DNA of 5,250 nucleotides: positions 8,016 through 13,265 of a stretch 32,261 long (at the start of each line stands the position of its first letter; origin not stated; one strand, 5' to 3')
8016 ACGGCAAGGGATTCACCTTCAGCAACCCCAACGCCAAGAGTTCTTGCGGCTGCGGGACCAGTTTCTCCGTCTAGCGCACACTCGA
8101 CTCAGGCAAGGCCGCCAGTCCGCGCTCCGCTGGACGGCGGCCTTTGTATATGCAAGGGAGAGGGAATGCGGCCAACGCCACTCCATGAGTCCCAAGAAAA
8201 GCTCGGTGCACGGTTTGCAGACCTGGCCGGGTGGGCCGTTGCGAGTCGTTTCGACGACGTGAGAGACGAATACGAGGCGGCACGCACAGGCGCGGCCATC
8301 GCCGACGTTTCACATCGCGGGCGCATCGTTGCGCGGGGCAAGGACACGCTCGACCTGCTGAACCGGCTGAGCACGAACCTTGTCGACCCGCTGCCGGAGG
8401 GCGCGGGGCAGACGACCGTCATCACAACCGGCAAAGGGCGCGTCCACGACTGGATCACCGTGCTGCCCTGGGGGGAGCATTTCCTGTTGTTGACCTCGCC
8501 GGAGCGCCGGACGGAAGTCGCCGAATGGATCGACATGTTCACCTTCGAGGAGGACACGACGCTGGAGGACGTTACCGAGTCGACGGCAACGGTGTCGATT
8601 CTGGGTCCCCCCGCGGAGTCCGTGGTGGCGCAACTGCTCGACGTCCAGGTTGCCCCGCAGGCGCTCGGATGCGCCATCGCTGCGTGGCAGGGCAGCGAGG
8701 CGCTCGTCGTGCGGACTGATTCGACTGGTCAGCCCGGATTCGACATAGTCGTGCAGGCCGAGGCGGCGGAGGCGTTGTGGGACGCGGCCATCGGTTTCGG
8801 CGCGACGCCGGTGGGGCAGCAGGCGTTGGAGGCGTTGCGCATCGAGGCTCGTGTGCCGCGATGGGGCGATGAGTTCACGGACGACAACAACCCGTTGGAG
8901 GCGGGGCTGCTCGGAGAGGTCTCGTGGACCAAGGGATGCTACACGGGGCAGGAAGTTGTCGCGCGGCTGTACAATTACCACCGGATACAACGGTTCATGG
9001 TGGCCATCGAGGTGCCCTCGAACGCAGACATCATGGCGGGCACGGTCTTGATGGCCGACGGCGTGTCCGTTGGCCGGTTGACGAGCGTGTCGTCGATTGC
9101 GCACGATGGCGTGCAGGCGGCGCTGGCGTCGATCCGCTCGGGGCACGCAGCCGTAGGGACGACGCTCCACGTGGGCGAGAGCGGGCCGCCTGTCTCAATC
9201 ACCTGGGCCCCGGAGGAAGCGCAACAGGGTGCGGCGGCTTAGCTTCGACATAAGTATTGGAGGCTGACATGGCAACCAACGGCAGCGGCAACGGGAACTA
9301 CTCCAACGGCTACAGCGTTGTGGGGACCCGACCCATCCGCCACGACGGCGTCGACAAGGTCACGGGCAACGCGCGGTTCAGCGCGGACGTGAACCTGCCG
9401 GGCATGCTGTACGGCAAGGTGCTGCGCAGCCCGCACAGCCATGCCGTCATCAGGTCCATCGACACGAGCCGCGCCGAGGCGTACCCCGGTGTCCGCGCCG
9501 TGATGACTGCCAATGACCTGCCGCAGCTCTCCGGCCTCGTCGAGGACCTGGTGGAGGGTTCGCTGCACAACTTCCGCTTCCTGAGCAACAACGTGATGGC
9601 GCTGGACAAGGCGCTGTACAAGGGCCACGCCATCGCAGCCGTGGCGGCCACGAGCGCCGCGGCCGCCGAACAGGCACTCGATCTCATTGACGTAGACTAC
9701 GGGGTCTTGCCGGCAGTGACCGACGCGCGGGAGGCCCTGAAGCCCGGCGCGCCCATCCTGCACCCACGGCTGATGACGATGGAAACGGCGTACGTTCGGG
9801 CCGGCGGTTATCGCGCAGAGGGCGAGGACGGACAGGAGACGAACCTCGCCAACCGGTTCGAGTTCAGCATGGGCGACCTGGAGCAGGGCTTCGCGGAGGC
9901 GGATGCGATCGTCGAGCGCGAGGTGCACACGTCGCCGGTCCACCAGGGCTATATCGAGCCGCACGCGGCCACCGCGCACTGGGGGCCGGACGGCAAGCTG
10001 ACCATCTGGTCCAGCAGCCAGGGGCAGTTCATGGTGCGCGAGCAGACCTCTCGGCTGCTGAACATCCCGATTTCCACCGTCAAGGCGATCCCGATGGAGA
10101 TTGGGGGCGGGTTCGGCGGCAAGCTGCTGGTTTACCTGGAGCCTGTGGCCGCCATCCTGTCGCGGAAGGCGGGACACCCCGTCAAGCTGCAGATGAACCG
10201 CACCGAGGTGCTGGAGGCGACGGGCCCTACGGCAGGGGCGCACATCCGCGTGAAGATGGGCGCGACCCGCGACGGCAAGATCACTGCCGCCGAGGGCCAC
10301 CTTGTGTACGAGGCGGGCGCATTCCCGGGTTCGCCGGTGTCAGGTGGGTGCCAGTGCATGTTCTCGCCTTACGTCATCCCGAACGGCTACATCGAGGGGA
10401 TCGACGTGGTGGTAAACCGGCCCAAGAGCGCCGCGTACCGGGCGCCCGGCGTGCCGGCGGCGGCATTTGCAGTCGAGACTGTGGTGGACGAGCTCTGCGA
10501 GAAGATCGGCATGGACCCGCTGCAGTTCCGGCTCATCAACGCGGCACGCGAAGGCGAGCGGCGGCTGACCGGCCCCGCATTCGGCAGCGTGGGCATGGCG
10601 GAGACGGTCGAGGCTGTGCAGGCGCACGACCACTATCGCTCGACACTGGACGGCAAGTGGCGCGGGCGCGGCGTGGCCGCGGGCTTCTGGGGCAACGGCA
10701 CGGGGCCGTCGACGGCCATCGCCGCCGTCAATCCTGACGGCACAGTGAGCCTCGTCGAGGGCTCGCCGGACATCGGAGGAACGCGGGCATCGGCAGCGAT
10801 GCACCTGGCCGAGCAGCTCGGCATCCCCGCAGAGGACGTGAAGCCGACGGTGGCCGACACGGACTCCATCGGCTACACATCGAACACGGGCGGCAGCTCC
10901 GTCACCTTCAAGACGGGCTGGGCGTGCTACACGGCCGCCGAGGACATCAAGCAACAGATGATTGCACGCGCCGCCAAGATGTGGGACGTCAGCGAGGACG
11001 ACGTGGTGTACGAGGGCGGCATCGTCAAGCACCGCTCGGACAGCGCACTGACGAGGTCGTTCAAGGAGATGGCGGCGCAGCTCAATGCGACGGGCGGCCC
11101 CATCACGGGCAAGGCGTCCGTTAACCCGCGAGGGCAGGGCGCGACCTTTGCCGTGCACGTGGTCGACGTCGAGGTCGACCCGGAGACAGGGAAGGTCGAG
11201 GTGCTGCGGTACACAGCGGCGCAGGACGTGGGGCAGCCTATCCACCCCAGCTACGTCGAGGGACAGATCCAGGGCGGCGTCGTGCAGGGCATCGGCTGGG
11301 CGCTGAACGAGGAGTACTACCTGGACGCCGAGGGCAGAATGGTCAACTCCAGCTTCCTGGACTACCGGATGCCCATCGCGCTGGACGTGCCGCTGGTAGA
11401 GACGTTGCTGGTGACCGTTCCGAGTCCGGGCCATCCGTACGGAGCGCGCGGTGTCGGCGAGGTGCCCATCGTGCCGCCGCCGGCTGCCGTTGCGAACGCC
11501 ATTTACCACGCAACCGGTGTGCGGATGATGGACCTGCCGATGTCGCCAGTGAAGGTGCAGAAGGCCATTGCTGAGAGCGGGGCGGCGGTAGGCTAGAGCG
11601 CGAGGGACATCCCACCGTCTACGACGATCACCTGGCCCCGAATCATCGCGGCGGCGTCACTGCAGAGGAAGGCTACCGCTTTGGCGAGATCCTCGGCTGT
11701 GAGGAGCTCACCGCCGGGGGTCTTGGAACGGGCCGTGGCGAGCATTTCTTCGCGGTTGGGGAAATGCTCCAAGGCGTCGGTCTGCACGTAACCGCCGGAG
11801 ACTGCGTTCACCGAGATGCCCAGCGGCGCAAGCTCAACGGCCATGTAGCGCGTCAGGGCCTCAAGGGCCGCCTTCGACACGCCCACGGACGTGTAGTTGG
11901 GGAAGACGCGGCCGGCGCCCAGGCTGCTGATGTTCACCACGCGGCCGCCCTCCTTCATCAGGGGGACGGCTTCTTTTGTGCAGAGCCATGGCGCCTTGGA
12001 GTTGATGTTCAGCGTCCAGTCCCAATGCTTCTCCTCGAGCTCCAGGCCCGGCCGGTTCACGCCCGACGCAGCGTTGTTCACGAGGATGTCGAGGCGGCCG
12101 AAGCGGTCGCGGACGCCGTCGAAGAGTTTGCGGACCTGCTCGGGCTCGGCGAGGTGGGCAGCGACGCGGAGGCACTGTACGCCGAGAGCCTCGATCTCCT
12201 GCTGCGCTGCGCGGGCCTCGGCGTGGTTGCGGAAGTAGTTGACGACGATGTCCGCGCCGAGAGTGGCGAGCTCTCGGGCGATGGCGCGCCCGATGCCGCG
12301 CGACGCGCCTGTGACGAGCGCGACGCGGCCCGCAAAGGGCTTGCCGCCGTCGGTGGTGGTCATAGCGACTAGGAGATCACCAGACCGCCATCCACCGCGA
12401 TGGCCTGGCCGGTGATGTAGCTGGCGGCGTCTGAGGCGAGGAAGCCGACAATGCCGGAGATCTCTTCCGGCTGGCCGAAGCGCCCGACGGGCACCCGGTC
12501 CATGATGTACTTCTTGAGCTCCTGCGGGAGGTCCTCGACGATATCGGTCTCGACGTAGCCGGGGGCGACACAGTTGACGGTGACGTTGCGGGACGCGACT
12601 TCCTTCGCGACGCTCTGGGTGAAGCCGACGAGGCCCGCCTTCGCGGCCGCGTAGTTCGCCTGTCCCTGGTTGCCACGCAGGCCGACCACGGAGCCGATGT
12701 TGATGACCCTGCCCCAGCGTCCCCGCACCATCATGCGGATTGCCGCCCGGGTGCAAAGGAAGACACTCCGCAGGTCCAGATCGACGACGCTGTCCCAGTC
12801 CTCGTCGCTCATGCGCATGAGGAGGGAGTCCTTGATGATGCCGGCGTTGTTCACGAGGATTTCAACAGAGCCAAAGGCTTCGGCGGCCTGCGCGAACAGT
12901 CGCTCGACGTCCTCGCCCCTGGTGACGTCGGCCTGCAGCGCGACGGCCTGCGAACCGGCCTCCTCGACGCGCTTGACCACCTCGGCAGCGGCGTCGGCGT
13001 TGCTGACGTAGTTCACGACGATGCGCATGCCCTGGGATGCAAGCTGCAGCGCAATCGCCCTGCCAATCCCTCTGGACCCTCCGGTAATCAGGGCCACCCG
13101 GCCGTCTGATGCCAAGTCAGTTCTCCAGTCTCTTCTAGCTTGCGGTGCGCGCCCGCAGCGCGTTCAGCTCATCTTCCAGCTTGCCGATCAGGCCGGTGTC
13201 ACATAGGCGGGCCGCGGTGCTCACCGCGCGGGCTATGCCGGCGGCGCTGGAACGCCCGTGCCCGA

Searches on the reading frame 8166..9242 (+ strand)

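Call 57: search_protein_families(library=pfam, proteins=[window:8166-9242:+])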
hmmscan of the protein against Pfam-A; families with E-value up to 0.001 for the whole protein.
window:8166-9242:+ (358 aa): 2 families
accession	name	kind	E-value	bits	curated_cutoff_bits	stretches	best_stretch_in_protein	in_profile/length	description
PF01571.26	GCV_T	-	1.7e-52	178.7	25.6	1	6-248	1-252/255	Aminomethyltransferase folate-binding domain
PF08669.17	GCV_T_C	-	0.00065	20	25.9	0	278-343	3-69/80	Glycine cleavage T-protein C-terminal barrel domain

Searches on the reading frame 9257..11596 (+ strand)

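Call 57: search_protein_families(library=pfam, proteins=[window:9257-11596:+])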
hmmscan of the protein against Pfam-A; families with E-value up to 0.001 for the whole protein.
window:9257-11596:+ (779 aa): 3 families
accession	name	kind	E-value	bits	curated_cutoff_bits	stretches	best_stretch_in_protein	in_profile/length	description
PF20256.3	MoCoBD_2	-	4.7e-66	223.6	27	1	458-712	16-283/283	Molybdopterin cofactor-binding domain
PF02738.23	MoCoBD_1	-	1.5e-65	221.1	27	1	194-429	6-244/244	Molybdopterin cofactor-binding domain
PF01315.27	Ald_Xan_dh_C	-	4.4e-26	91.8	31.3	1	36-151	1-109/110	Aldehyde oxidase and xanthine dehydrogenase, a/b hammerhead domain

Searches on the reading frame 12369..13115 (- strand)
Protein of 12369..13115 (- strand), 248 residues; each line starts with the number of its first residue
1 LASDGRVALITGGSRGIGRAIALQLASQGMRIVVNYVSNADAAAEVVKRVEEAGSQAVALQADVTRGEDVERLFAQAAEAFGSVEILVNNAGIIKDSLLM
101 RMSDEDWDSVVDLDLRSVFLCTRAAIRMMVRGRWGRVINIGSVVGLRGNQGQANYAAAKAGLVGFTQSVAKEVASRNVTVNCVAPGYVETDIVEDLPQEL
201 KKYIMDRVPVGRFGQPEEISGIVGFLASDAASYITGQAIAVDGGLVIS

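Call 57: search_protein_families(library=pfam, proteins=[window:12369-13115:-])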
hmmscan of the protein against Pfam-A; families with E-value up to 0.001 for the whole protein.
window:12369-13115:- (248 aa): 4 families
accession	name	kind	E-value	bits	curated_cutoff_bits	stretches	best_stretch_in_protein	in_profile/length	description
PF13561.12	adh_short_C2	-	3.3e-68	230.2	27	1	15-245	6-235/236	Enoyl-(Acyl carrier protein) reductase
PF00106.31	adh_short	-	8.3e-63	211.8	26.6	1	6-199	1-193/195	short chain dehydrogenase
PF08659.16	KR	-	1.8e-21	77.3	22.6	1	8-170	3-164/180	KR domain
PF23441.1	SDR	-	0.00068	19.5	27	0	145-246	153-256/258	SDR-like rossmann domain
